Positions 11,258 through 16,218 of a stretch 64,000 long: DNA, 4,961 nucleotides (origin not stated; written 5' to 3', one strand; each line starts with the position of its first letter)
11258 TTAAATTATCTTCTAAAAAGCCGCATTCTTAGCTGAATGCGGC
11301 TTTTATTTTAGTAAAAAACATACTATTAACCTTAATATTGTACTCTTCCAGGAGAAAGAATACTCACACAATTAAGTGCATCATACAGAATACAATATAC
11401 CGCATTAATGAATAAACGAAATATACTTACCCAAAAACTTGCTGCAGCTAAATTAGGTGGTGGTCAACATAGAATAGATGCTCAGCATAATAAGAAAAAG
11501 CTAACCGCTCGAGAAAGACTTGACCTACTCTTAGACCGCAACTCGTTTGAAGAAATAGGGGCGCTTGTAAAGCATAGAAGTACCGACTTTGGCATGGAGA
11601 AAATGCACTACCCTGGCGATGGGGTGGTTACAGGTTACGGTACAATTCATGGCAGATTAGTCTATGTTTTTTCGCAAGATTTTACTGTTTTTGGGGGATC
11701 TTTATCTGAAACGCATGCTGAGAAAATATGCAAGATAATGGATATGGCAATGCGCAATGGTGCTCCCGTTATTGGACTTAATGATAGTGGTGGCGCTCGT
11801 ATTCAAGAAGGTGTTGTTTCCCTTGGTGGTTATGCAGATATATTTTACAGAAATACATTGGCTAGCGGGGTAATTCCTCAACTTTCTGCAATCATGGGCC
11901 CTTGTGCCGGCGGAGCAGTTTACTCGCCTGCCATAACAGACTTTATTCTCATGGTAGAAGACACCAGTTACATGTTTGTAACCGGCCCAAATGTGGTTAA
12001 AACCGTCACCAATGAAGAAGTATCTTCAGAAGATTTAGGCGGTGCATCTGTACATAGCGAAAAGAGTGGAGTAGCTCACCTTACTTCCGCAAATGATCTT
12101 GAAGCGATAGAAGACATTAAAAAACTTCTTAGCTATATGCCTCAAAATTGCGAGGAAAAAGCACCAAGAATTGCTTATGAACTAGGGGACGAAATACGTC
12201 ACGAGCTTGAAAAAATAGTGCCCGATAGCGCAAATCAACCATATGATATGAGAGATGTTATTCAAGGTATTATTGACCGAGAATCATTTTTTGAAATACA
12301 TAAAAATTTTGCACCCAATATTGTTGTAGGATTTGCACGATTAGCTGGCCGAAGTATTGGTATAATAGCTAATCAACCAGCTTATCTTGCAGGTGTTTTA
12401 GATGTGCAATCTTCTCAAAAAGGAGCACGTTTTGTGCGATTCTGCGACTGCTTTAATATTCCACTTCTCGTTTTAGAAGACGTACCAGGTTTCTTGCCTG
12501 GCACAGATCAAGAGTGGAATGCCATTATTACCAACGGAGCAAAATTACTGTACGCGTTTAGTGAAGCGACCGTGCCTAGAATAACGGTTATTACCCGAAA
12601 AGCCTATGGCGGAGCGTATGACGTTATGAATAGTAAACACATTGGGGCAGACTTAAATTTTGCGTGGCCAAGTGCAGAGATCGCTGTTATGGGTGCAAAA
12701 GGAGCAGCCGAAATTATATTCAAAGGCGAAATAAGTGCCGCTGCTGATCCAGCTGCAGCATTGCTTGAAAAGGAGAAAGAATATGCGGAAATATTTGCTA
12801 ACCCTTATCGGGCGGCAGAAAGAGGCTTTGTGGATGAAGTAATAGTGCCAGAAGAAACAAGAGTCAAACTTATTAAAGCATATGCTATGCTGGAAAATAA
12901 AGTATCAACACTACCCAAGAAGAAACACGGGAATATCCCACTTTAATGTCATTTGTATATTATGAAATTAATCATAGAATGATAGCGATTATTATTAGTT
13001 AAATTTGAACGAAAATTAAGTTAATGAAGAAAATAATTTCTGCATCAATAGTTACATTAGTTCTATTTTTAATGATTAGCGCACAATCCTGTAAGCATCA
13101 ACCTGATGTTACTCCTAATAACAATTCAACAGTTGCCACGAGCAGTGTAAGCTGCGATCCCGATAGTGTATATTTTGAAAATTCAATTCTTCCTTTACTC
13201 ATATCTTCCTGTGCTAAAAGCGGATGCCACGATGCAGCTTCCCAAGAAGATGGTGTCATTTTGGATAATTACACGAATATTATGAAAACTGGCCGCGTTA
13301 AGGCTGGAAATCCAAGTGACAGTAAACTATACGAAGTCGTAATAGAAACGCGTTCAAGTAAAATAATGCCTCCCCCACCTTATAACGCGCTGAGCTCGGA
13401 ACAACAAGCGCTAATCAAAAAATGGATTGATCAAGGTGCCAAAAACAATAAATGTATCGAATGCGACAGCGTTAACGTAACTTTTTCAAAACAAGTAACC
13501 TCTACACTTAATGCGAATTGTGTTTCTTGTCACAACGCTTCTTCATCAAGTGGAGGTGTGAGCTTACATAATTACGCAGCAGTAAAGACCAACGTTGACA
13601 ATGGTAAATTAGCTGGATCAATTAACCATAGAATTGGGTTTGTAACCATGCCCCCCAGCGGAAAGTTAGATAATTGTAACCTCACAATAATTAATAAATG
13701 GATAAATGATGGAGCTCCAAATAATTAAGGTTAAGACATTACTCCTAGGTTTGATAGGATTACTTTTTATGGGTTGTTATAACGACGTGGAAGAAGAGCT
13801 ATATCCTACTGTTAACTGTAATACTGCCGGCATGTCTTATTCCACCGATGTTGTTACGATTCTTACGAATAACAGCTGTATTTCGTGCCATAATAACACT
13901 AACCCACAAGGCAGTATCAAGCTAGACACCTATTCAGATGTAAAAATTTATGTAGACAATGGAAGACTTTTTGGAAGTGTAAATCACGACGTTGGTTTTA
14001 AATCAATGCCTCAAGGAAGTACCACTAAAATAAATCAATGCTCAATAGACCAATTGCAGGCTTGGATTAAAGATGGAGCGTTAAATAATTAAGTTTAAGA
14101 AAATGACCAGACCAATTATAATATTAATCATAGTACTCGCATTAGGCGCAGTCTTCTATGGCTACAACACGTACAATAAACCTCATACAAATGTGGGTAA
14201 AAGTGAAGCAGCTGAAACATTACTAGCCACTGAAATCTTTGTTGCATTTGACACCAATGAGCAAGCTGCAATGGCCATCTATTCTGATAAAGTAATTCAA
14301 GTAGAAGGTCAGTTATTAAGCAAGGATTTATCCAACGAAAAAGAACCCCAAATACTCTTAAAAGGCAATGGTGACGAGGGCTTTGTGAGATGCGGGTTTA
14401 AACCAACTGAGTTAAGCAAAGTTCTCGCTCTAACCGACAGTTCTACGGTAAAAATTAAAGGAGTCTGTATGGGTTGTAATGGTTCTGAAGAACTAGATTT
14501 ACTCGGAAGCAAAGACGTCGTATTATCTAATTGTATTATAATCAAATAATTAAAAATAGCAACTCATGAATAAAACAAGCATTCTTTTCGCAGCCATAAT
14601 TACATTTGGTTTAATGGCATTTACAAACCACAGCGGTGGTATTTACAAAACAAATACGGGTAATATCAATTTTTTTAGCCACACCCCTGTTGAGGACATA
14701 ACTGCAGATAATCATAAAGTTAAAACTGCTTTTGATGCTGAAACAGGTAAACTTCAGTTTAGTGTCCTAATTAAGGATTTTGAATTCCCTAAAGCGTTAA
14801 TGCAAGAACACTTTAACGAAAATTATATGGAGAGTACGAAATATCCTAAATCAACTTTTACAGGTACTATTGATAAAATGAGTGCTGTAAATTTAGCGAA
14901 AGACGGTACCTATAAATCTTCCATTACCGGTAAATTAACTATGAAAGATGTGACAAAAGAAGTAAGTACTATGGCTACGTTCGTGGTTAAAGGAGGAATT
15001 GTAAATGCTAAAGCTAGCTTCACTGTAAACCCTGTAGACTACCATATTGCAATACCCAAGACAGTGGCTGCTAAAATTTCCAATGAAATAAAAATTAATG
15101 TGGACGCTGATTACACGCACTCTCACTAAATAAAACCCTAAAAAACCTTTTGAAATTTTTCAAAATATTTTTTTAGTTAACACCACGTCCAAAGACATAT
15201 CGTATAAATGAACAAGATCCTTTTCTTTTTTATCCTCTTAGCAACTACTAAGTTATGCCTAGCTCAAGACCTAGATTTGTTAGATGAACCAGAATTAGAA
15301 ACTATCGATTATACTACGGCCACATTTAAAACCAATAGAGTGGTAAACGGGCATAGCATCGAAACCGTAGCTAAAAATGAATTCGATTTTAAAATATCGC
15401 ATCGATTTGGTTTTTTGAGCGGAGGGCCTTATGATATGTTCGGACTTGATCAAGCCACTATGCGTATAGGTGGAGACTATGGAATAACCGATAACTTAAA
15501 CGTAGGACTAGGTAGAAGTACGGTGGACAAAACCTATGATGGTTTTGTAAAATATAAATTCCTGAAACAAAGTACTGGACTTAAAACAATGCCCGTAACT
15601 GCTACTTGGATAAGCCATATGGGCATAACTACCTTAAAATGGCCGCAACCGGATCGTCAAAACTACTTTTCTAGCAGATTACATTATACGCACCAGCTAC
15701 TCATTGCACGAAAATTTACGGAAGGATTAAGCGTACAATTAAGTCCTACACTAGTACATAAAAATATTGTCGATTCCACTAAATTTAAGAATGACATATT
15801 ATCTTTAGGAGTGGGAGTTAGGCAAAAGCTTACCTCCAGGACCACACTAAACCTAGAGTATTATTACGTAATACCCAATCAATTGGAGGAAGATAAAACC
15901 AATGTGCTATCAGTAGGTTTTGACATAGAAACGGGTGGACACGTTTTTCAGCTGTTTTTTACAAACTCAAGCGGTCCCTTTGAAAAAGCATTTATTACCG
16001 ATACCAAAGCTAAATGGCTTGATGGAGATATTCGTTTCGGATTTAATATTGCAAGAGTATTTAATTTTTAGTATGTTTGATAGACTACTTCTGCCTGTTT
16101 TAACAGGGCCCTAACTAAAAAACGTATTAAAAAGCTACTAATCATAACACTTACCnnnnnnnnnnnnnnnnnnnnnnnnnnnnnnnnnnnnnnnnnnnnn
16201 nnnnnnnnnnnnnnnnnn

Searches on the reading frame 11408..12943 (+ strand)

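Call 58: search_protein_families(library=pfam, proteins=[window:11408-12943:+], max_evalue=0.001)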
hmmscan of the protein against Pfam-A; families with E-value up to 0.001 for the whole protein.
window:11408-12943:+ (512 aa): 2 families
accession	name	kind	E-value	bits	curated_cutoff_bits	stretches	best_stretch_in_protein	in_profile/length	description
PF01039.27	Carboxyl_trans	-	1.3e-199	664.4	22.3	1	26-510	2-493/493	Carboxyl transferase domain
PF03255.19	ACCA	-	7.6e-10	38.9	23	1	281-444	68-237/310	Acetyl co-enzyme A carboxylase carboxyltransferase-like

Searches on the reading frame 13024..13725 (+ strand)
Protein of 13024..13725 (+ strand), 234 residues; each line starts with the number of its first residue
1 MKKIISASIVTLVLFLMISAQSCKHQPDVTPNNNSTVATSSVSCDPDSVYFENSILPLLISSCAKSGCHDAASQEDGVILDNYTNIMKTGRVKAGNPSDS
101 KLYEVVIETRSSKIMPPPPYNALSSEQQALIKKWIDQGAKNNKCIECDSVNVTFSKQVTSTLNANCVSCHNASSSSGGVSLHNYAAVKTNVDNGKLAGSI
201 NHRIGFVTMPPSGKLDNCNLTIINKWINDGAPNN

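Call 58: search_protein_families(library=pfam, proteins=[window:13024-13725:+], max_evalue=0.001)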
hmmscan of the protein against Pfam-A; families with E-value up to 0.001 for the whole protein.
window:13024-13725:+ (234 aa): 4 families
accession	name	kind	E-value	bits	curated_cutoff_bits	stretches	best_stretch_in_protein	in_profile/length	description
PF07635.16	PSCyt1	-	2.4e-15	57.3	22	2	67-118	3-58/59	Planctomycete cytochrome C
PF13442.11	Cytochrome_CBB3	-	0.0001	23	27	0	159-216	7-57/68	Cytochrome C oxidase, cbb3-type, subunit III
PF00034.26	Cytochrom_C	-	0.00057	21.6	21.3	0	163-190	9-39/90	Cytochrome c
PF22297.1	PccH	-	0.00066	20.2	24.4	0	153-214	1-61/133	PccH Cytochrome c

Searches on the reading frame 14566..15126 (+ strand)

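Call 58: search_protein_families(library=pfam, proteins=[window:14566-15126:+], max_evalue=0.001)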
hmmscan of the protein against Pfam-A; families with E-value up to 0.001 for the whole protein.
window:14566-15126:+ (187 aa): 1 family
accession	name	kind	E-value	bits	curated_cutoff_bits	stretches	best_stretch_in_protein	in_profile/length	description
PF04264.18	YceI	-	1.8e-16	61.3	23.7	1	32-181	8-148/150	YceI-like domain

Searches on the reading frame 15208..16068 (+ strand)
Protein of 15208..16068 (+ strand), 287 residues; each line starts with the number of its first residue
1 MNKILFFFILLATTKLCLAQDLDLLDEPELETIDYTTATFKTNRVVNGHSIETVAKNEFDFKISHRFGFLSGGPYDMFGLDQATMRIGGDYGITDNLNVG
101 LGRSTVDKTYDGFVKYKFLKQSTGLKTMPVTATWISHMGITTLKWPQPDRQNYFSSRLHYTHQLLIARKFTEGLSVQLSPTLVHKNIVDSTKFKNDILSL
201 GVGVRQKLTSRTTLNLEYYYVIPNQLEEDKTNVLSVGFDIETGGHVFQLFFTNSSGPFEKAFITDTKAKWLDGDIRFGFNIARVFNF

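Call 58: search_protein_families(library=pfam, proteins=[window:15208-16068:+], max_evalue=0.001)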
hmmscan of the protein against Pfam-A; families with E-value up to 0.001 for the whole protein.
window:15208-16068:+ (287 aa): 2 families
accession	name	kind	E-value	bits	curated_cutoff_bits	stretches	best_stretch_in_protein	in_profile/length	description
PF19089.6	DUF5777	-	4e-96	321.5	23.1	1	40-285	1-247/247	Membrane bound beta barrel domain (DUF5777)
PF13505.12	OMP_b-brl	-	0.00013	22.6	28.7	0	174-238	121-171/175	Outer membrane protein beta-barrel domain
